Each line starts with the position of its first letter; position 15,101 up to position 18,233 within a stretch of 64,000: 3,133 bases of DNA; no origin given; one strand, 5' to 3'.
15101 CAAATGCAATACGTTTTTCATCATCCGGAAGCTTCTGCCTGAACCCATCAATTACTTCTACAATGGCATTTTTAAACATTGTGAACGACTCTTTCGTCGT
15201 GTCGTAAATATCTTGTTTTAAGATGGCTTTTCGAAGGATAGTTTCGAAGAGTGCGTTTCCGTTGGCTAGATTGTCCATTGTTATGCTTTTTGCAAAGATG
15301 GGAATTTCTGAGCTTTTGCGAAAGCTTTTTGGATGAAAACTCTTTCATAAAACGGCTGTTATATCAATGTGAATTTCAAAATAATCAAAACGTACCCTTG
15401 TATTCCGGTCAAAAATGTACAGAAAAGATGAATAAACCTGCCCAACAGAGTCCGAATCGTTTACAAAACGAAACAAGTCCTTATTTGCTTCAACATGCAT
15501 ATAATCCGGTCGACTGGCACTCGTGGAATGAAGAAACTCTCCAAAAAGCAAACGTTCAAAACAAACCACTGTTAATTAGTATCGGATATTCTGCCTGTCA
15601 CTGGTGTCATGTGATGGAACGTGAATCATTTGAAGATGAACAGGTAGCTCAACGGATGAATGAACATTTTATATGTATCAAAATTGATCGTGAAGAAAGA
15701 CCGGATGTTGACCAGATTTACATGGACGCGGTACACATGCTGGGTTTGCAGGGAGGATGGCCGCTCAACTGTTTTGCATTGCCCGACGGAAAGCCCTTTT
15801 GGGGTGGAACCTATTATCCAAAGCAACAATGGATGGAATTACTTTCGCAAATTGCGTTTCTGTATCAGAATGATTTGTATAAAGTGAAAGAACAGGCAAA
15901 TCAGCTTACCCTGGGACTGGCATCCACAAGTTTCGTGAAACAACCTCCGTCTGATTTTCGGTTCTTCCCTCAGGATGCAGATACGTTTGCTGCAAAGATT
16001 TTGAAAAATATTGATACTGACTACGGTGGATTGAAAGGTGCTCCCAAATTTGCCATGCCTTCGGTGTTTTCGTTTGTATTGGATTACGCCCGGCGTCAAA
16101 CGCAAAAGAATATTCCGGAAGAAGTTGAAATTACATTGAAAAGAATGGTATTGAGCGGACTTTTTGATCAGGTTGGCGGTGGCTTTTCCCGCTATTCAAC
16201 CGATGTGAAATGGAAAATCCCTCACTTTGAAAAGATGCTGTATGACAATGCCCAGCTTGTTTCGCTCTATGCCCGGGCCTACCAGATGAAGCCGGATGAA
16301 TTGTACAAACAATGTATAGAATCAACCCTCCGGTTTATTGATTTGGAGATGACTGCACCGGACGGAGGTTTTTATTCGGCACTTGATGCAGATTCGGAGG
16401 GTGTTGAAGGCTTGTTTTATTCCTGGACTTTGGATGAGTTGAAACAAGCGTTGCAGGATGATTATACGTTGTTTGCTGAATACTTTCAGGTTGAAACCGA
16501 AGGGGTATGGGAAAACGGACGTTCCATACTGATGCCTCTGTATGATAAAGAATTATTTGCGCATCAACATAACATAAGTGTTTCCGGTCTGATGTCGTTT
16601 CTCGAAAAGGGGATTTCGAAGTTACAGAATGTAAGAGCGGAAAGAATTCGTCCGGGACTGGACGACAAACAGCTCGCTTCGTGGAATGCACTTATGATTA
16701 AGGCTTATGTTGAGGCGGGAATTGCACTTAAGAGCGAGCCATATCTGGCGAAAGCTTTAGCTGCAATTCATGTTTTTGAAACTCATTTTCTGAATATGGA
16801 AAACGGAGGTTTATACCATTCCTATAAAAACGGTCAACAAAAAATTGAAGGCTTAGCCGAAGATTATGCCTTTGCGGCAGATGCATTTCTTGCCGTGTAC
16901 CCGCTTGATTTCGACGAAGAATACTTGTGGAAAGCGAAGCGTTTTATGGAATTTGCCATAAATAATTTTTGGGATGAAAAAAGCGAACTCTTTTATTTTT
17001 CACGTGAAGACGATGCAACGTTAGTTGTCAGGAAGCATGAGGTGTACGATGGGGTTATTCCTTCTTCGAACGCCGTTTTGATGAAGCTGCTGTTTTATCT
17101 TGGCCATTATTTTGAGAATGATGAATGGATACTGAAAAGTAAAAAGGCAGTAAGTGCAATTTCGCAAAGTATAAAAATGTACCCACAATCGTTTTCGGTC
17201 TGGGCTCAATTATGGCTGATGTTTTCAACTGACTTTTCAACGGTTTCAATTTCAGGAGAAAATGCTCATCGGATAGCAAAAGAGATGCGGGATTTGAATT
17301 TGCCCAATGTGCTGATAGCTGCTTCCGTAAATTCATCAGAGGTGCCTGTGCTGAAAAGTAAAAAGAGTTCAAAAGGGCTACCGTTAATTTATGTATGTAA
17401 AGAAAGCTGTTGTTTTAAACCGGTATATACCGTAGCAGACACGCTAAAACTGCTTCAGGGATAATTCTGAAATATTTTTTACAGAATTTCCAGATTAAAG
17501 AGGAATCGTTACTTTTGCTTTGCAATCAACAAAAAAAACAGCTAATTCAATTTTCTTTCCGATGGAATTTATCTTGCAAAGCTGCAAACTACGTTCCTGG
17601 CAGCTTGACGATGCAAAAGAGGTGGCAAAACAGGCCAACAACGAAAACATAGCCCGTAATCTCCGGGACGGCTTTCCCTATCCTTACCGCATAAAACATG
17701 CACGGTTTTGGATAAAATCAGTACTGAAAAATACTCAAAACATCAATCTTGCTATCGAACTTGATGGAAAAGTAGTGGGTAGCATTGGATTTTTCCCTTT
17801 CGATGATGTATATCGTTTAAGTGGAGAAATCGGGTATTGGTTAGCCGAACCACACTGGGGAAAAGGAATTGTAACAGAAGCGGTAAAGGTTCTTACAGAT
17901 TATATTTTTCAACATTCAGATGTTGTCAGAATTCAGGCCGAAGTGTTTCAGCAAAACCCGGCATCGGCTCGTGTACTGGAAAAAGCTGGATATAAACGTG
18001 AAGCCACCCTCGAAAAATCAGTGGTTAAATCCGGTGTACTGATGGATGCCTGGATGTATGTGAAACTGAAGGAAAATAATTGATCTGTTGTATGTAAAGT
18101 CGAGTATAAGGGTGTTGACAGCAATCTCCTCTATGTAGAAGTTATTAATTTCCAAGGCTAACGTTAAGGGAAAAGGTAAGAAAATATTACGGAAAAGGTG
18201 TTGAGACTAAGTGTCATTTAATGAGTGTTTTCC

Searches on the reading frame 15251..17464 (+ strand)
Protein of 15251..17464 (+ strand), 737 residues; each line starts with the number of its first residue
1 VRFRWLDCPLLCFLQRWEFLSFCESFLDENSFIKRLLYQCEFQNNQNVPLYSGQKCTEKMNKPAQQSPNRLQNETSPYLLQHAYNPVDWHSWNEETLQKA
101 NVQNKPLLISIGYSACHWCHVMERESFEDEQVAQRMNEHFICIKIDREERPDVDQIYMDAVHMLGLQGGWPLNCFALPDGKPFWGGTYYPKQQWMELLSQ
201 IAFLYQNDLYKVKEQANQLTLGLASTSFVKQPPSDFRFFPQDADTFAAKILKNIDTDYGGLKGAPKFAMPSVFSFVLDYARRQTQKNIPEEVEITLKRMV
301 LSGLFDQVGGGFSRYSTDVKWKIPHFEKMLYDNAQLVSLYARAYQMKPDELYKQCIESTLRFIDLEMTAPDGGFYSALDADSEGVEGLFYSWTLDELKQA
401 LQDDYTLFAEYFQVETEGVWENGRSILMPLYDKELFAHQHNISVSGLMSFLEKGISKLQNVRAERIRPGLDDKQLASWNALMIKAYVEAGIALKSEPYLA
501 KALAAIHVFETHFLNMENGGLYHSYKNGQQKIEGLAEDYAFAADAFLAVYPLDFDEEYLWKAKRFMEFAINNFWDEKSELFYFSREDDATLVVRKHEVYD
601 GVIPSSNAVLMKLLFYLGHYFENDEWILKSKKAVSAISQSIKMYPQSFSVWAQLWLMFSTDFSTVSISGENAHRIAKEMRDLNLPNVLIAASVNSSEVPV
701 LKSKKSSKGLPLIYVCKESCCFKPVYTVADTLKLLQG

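Call 55: search_protein_families(library=pfam, proteins=[window:15251-17464:+], max_evalue=0.001)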
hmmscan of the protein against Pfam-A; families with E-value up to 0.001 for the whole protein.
window:15251-17464:+ (737 aa): 3 families
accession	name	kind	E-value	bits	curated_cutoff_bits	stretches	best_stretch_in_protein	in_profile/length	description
PF03190.21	Thioredox_DsbH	-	2.5e-66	223.1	27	1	69-220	2-159/163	Protein of unknown function, DUF255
PF13899.12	Thioredoxin_7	-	1.4e-11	44.8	27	1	88-152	1-65/83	Thioredoxin-like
PF07221.17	GlcNAc_2-epim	-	0.00034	20.4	23.4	0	500-579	103-182/347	N-acylglucosamine 2-epimerase (GlcNAc 2-epimerase)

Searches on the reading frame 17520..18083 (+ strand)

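Call 55: search_protein_families(library=pfam, proteins=[window:17520-18083:+], max_evalue=0.001)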
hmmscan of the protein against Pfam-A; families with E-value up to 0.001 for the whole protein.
window:17520-18083:+ (187 aa): 4 families
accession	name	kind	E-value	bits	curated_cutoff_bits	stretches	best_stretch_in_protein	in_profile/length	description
PF13302.13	Acetyltransf_3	-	5.2e-28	98.9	25.4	1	24-159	4-138/138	Acetyltransferase (GNAT) domain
PF00583.31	Acetyltransf_1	-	2.1e-14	54.2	20.7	1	46-158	6-116/116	Acetyltransferase (GNAT) family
PF13420.13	Acetyltransf_4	-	2e-07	31.6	24.3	1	24-176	1-152/155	Acetyltransferase (GNAT) domain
PF13523.12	Acetyltransf_8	-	1.4e-05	25.2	27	1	107-164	85-143/145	Acetyltransferase (GNAT) domain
